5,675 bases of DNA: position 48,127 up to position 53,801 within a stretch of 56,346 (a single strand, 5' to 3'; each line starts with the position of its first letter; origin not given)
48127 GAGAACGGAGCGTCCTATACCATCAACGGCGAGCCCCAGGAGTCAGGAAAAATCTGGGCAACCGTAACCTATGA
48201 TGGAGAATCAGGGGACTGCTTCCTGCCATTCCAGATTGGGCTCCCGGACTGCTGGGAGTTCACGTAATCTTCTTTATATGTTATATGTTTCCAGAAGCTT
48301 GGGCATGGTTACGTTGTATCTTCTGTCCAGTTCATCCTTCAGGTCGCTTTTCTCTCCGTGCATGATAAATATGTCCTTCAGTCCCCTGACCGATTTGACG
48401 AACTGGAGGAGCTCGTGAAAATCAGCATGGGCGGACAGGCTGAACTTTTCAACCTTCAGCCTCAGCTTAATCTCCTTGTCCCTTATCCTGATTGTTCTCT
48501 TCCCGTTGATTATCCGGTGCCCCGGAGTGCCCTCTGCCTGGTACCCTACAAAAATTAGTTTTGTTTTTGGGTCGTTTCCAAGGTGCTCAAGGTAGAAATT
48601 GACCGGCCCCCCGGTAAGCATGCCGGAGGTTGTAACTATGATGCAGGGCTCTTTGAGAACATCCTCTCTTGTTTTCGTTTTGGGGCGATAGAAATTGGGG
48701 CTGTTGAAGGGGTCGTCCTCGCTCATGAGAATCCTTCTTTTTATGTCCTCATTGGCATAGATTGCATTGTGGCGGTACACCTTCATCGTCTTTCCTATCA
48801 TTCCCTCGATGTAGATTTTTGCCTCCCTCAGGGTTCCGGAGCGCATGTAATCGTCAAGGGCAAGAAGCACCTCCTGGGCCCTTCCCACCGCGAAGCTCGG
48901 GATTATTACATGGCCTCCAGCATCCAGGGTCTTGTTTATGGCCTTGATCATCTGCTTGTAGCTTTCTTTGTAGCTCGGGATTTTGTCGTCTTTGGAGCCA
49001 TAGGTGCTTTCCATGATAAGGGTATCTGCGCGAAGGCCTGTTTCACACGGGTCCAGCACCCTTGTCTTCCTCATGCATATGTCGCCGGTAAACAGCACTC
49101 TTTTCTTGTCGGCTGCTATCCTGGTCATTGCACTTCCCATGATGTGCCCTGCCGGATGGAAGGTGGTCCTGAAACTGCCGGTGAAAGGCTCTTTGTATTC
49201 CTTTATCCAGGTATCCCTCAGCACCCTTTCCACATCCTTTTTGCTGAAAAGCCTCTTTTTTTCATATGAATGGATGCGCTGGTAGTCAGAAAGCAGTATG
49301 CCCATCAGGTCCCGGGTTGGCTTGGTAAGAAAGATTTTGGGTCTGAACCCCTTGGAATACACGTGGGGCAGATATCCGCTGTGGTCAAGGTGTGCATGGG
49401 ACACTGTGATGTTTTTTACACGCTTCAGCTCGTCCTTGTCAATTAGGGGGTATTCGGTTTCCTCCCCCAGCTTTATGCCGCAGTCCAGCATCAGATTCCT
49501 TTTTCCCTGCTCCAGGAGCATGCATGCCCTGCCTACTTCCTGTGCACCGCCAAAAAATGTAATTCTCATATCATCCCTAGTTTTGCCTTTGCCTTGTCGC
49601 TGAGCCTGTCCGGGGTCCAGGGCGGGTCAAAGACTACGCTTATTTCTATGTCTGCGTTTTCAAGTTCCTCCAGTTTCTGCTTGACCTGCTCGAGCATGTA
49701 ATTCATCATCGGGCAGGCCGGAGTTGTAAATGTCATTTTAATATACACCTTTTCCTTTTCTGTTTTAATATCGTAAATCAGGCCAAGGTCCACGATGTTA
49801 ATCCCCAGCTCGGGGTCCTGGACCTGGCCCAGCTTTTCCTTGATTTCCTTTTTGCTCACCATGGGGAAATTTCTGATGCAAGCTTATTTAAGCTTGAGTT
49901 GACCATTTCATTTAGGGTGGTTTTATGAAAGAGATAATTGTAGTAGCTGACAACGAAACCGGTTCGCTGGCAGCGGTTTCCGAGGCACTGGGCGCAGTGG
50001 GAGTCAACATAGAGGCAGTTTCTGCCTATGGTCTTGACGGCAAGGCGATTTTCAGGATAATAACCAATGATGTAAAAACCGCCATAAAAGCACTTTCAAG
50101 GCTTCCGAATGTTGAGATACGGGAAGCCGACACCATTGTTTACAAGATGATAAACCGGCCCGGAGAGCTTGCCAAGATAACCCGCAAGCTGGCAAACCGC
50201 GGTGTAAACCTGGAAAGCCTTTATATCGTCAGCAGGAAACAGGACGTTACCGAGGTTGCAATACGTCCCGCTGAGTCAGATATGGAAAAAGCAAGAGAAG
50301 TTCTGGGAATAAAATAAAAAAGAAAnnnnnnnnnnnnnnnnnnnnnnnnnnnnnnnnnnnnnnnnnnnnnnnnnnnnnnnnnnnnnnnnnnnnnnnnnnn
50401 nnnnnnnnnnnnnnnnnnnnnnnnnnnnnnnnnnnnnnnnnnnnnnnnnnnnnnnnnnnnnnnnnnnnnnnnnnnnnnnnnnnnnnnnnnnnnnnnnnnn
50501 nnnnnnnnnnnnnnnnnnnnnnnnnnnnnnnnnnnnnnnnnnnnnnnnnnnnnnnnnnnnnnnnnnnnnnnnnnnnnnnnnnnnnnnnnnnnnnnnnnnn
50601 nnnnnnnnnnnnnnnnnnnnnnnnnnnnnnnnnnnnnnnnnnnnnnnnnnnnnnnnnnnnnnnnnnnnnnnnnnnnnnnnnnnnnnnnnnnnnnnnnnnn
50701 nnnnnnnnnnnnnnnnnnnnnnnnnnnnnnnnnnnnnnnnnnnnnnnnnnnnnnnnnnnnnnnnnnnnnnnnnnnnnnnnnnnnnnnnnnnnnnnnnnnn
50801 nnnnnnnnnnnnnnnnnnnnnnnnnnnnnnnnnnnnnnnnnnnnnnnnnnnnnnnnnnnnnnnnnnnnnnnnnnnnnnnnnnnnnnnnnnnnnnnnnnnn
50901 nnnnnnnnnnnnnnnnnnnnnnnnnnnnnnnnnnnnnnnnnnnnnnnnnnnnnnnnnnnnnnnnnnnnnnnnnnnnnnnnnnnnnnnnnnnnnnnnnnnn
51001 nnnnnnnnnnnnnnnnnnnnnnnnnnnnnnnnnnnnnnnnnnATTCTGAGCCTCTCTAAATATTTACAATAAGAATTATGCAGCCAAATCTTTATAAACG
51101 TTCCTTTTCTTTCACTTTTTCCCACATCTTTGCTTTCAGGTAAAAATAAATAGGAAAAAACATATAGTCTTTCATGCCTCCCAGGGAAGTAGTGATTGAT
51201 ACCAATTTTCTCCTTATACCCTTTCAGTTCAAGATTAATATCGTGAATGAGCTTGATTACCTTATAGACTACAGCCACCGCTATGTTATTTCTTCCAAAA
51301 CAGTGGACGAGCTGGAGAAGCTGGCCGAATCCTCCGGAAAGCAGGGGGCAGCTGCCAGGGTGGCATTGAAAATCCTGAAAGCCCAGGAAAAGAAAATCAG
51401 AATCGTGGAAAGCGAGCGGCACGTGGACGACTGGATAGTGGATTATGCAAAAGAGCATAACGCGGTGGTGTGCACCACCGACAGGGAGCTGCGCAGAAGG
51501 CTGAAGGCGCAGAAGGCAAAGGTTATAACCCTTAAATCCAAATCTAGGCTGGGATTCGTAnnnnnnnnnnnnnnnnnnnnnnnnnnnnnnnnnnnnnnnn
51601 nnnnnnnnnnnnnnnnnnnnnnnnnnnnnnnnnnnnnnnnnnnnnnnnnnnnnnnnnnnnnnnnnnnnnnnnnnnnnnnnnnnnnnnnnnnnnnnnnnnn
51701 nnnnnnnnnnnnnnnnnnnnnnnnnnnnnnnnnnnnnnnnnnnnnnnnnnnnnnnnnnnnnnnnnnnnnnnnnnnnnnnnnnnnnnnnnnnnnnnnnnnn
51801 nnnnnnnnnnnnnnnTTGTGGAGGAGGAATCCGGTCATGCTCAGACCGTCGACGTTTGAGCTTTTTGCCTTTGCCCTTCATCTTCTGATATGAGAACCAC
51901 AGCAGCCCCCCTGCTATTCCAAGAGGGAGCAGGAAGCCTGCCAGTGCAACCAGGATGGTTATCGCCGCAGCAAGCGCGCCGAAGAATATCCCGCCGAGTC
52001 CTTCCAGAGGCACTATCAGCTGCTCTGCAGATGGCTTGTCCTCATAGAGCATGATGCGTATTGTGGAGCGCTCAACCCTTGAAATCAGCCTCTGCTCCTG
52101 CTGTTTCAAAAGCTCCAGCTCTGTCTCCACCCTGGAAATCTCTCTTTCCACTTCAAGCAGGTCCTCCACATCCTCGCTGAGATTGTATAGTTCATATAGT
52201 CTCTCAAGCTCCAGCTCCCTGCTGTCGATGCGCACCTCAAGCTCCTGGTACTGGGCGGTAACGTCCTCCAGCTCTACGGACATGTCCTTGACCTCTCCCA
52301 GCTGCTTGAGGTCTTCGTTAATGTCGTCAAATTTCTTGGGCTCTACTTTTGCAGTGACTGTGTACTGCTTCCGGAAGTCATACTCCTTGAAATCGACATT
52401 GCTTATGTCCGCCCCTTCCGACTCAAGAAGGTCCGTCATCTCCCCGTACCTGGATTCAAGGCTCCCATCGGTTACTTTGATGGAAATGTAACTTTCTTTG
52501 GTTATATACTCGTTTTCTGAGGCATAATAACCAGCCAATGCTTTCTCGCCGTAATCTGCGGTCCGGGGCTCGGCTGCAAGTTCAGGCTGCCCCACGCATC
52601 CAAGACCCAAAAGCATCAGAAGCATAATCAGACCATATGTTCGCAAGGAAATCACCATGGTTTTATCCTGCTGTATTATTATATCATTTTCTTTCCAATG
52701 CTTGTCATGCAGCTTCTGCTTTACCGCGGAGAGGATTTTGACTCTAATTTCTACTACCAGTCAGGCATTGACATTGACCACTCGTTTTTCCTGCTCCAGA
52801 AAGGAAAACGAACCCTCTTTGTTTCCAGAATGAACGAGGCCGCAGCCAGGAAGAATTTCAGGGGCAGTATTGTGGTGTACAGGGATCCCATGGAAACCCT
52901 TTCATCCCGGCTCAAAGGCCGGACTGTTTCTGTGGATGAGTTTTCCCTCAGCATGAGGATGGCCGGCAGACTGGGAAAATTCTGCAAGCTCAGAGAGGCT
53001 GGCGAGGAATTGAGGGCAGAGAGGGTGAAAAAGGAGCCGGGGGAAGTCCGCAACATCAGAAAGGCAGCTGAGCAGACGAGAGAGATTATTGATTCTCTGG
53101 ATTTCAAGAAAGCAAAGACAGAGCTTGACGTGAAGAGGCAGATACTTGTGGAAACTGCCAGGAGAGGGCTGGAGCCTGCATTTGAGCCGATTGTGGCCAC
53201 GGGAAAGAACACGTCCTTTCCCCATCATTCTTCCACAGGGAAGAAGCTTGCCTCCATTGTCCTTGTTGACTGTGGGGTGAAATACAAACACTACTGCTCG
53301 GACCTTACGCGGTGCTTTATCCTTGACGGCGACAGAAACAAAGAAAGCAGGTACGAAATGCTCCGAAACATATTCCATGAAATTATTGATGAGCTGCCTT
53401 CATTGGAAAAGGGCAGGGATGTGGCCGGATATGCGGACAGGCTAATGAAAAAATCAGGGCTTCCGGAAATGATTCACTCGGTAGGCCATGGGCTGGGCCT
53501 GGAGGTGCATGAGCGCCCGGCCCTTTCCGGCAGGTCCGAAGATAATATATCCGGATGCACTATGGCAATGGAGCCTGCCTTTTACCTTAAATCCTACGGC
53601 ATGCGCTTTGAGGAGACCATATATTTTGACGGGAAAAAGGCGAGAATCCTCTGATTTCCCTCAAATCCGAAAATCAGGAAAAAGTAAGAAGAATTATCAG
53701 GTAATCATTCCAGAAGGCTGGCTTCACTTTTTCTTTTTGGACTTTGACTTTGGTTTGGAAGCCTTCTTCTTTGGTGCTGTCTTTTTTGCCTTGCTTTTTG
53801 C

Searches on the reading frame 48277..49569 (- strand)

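Call 55: search_protein_families(library=pfam, max_evalue=0.000001, proteins=[window:48277-49569:-])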
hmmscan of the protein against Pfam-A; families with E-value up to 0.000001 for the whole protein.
window:48277-49569:- (431 aa): 3 families
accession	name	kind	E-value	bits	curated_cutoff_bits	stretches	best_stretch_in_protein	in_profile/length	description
PF10996.14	Beta-Casp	-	5.8e-27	95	27.7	1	231-353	1-120/120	Beta-Casp domain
PF00753.33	Lactamase_B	-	1.2e-10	42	22.7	1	14-185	6-162/196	Metallo-beta-lactamase superfamily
PF07521.17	RMMBL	-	2.8e-10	40.5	21.6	1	367-412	2-50/63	Zn-dependent metallo-hydrolase RNA specificity domain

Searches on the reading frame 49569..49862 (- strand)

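Call 55: search_protein_families(library=pfam, max_evalue=0.000001, proteins=[window:49569-49862:-])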
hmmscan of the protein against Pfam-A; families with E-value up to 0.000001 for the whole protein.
window:49569-49862:- (98 aa): 1 family
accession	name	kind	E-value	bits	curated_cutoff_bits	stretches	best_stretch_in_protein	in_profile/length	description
PF01883.24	FeS_assembly_P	-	5.8e-20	71.8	23.5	1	4-76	1-73/73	Iron-sulfur cluster assembly protein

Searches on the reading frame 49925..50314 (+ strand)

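Call 55: search_protein_families(library=pfam, max_evalue=0.000001, proteins=[window:49925-50314:+])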
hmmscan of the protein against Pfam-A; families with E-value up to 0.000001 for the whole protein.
window:49925-50314:+ (130 aa): 3 families
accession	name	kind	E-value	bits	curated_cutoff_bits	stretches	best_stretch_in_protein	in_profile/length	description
PF01842.31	ACT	-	1.9e-15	56.8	27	1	71-127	3-61/66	ACT domain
PF13291.12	ACT_4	-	2.7e-10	41.2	27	0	71-113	9-52/80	ACT domain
PF22629.2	ACT_AHAS_ss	-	7.7e-09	36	27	0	77-114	7-45/67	AHAS small subunit-like ACT domain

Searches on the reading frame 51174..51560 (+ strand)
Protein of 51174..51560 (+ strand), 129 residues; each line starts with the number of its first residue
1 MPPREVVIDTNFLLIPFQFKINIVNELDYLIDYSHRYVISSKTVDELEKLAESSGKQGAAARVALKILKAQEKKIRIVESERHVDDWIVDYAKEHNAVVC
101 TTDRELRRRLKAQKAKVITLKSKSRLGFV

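Call 55: search_protein_families(library=pfam, max_evalue=0.000001, proteins=[window:51174-51560:+])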
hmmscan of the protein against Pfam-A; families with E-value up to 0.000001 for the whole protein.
window:51174-51560:+ (129 aa): 1 family
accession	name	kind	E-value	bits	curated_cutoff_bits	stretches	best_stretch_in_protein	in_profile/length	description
PF18477.7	PIN_9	-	9.4e-24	84.3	26.3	1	6-123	1-116/116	PIN like domain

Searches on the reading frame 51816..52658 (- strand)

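Call 55: search_protein_families(library=pfam, max_evalue=0.000001, proteins=[window:51816-52658:-])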
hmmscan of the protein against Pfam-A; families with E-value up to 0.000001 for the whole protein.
window:51816-52658:- (281 aa): 1 family
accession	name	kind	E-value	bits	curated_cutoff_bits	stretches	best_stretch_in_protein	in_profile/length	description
PF14257.11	DUF4349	-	2.3e-34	119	27.7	1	54-254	5-212/213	Domain of unknown function (DUF4349)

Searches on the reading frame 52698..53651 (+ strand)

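Call 30: search_protein_families(library=pfam, max_evalue=0.00001, proteins=[window:52698-53651:+])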
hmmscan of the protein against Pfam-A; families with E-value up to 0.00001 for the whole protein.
window:52698-53651:+ (318 aa): 1 family
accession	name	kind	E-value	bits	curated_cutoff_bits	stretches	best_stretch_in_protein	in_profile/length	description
PF00557.29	Peptidase_M24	-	2e-36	126.2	23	1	119-309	2-205/208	Metallopeptidase family M24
